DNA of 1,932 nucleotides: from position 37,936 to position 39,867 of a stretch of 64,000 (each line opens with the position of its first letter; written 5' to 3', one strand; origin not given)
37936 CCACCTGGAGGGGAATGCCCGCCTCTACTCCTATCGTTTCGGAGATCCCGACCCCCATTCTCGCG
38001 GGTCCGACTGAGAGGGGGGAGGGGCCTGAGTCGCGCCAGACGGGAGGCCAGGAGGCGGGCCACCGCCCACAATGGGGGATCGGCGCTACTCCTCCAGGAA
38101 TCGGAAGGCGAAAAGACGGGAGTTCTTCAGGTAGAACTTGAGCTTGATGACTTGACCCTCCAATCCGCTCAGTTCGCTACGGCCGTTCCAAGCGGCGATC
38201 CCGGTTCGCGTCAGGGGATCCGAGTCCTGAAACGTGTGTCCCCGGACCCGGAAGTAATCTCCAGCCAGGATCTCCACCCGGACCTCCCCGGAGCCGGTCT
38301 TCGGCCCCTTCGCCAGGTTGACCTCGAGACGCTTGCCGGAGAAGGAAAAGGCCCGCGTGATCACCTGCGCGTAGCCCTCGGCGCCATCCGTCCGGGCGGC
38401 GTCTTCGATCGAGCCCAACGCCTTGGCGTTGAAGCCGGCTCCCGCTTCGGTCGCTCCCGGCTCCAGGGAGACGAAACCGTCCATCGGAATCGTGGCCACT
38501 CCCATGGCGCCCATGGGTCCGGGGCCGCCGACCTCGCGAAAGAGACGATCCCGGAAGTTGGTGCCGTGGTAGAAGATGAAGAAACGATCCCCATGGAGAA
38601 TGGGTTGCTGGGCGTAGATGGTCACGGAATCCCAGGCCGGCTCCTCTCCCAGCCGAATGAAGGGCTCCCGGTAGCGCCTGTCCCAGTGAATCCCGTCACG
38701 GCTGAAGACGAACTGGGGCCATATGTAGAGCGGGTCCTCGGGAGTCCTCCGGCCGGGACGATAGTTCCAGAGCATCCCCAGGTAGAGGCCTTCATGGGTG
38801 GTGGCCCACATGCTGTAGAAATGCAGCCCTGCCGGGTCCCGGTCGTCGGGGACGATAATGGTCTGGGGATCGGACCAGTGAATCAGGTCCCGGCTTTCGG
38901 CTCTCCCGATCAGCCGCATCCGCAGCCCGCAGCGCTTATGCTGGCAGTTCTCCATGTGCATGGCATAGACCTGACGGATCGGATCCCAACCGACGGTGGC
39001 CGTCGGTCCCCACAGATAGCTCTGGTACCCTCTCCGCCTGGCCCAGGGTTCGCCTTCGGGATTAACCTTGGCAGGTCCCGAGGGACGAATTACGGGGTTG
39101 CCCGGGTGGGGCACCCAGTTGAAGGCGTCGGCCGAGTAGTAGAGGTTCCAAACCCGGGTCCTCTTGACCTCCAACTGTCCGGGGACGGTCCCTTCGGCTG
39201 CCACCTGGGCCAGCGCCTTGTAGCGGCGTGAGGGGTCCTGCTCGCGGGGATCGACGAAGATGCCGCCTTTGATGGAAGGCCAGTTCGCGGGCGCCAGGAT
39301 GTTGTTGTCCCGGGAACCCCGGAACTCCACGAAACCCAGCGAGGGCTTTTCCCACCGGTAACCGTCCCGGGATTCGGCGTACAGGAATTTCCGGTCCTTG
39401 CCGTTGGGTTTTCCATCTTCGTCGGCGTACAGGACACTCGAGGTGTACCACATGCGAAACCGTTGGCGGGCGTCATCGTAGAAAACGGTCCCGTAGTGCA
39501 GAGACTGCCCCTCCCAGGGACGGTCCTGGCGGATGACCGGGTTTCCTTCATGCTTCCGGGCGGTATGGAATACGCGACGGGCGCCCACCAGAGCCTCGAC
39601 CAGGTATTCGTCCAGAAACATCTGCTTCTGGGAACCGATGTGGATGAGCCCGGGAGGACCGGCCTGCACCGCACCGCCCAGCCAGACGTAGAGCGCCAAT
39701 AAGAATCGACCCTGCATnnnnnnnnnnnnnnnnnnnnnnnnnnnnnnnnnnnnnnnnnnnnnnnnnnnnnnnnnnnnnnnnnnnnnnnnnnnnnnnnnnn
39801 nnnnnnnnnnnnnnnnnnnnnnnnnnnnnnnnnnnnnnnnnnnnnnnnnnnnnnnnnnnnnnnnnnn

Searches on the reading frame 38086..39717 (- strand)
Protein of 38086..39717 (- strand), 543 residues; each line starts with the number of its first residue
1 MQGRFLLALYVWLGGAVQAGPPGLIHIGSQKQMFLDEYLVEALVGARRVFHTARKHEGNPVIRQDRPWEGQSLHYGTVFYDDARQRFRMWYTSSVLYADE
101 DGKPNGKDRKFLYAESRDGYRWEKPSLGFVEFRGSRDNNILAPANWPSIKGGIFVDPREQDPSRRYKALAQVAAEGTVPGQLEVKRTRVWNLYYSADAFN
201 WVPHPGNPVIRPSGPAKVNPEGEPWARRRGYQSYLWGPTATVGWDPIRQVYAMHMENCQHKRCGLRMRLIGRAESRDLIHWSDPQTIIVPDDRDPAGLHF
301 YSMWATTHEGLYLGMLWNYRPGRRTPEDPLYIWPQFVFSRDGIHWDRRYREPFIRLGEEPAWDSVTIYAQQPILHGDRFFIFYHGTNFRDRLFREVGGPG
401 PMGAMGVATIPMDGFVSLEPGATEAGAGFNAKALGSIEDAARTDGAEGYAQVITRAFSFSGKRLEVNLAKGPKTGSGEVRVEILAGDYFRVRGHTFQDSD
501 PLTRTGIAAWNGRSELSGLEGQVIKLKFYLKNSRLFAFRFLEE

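Call 32: search_protein_families(library=pfam, proteins=[window:38086-39717:-], max_evalue=0.00001)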
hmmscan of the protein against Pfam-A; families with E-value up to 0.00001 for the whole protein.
window:38086-39717:- (543 aa): 0 families

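Call 37: search_protein_families(library=pfam, proteins=[window:38086-39717:-], max_evalue=1)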
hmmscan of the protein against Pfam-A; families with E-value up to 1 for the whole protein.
window:38086-39717:- (543 aa): 1 family
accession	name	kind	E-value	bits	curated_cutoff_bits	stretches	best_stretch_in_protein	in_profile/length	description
PF00251.26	Glyco_hydro_32N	-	0.0094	16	22.1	0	271-303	41-72/307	Glycosyl hydrolases family 32 N-terminal domain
